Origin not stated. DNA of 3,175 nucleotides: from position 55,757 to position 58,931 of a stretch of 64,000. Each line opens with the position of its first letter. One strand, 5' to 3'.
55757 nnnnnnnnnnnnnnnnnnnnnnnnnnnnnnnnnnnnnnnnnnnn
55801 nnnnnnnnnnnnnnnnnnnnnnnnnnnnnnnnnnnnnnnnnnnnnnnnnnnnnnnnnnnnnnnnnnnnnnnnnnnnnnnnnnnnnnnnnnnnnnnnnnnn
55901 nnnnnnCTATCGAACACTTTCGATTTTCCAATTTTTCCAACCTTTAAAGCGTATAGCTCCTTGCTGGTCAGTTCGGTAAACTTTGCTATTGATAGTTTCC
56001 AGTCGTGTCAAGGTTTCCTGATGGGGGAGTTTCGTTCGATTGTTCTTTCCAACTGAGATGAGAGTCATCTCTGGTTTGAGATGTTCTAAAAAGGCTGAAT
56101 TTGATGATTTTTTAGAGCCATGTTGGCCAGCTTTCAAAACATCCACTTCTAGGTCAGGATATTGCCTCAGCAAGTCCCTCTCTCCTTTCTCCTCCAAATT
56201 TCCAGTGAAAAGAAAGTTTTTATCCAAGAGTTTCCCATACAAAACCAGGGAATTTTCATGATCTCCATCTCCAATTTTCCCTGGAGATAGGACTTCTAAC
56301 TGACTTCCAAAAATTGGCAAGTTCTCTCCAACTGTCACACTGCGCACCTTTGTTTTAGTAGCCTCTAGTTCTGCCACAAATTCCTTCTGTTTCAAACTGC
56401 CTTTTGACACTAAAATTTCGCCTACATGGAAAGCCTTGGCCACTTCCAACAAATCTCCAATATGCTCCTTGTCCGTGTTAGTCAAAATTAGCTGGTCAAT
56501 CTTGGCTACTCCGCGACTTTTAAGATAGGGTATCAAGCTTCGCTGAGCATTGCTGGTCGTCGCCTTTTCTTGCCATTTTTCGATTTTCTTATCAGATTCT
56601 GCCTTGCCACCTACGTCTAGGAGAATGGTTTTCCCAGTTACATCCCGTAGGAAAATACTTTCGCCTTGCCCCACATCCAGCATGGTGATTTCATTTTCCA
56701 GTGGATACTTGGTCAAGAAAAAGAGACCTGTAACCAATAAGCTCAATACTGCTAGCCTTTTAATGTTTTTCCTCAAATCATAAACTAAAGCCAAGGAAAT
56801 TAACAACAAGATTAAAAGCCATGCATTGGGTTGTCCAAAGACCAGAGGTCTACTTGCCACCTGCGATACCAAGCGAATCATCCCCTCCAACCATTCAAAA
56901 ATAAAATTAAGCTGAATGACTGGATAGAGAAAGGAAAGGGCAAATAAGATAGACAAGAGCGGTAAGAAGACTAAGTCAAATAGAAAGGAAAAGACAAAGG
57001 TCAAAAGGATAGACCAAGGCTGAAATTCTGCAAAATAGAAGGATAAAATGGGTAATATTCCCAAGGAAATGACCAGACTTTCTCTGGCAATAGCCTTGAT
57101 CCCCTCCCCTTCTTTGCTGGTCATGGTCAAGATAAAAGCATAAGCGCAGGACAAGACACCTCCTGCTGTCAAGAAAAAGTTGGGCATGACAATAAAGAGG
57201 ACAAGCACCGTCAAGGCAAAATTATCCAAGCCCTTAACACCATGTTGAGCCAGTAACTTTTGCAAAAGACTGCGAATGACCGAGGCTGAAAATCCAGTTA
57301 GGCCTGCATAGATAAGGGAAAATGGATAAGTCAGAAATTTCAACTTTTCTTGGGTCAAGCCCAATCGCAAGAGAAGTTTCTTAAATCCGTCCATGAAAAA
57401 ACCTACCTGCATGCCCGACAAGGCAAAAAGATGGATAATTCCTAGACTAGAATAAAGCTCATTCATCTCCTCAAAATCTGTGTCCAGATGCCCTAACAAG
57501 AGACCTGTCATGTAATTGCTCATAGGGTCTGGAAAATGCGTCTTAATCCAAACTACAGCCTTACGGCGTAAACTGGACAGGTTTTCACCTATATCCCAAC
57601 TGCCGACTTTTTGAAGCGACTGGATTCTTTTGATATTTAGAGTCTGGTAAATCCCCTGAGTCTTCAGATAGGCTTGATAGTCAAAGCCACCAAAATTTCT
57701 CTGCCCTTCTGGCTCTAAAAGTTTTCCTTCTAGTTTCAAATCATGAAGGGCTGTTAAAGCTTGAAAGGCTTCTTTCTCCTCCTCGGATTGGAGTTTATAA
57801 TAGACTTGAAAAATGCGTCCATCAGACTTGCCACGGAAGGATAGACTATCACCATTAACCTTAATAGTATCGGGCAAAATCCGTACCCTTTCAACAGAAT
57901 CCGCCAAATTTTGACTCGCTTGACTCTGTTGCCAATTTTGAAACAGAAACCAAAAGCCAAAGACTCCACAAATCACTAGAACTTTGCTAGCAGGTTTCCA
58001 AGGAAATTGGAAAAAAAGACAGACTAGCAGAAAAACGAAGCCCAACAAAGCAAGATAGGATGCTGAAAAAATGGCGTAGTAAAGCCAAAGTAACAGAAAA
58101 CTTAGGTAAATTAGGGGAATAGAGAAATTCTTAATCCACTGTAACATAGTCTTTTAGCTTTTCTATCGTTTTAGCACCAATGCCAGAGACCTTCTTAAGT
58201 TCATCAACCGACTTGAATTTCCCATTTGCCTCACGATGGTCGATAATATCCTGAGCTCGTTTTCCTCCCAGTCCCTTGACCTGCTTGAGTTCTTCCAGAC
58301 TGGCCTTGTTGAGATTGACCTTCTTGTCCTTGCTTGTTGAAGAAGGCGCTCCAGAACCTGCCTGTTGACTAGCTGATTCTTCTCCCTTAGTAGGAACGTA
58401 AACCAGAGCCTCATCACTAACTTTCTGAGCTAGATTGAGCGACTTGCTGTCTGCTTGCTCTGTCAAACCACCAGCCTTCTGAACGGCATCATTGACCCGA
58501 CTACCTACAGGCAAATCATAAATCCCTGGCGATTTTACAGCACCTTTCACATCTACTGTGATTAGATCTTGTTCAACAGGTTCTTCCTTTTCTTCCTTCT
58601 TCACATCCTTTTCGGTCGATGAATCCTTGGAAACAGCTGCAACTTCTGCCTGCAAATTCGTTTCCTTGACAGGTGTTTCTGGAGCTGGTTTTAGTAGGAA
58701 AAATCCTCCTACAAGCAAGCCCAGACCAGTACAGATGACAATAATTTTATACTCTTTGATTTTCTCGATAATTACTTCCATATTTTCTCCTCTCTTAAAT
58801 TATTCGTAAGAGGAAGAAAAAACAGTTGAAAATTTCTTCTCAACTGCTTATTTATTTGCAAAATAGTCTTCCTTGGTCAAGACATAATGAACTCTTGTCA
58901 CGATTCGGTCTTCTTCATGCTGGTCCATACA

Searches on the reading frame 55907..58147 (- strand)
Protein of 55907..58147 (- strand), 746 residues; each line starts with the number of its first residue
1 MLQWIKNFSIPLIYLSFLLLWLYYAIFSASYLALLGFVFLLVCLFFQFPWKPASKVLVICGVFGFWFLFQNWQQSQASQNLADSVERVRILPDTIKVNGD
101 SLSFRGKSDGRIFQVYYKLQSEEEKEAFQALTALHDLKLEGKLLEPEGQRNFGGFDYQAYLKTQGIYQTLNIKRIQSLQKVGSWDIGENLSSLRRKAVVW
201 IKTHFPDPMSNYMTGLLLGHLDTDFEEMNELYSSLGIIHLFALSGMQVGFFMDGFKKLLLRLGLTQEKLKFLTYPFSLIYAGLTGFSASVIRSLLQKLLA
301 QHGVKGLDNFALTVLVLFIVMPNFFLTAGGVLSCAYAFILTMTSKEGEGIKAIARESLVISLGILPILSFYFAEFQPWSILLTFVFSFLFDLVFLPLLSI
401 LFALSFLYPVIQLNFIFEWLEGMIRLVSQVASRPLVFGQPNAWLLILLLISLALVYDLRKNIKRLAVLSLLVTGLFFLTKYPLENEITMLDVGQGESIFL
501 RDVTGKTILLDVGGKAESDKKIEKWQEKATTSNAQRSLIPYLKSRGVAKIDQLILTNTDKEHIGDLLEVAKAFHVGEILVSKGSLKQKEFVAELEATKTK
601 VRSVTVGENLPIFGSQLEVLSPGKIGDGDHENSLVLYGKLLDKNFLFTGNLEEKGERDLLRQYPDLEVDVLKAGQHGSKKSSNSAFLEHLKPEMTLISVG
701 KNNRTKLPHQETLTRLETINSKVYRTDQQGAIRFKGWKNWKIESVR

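Call 47: search_protein_families(library=pfam, proteins=[window:55907-58147:-], max_evalue=0.00001)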
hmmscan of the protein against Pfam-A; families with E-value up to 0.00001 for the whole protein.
window:55907-58147:- (746 aa): 3 families
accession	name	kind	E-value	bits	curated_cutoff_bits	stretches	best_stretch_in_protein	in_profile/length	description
PF03772.21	Competence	-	4.2e-29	102.2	23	1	216-455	1-263/270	Competence protein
PF13567.11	DUF4131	-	2.4e-14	53.8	31.6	1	29-176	5-163/165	Domain of unknown function (DUF4131)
PF00753.33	Lactamase_B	-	8.5e-11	42.6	22.7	1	491-691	2-186/196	Metallo-beta-lactamase superfamily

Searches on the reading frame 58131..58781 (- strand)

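Call 47: search_protein_families(library=pfam, proteins=[window:58131-58781:-], max_evalue=0.00001)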
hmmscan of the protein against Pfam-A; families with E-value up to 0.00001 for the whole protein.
window:58131-58781:- (216 aa): 6 families
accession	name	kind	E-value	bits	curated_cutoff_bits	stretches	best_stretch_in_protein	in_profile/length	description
PF12836.13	HHH_3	-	4.5e-24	84.8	27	1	151-214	2-65/65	Helix-hairpin-helix motif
PF10531.15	SLBB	-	7e-15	55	27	1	76-129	2-54/55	SLBB domain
PF00633.29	HHH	-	3.7e-13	49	24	0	155-181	3-29/30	Helix-hairpin-helix motif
PF14520.12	HHH_5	-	8.4e-08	33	27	0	159-182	31-54/57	Helix-hairpin-helix domain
PF22461.2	SLBB_2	-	6.7e-06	26.6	27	0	76-120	3-49/79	SLBB domain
PF14579.12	HHH_6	-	7.7e-06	26.5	25.6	0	165-209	27-74/90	Helix-hairpin-helix motif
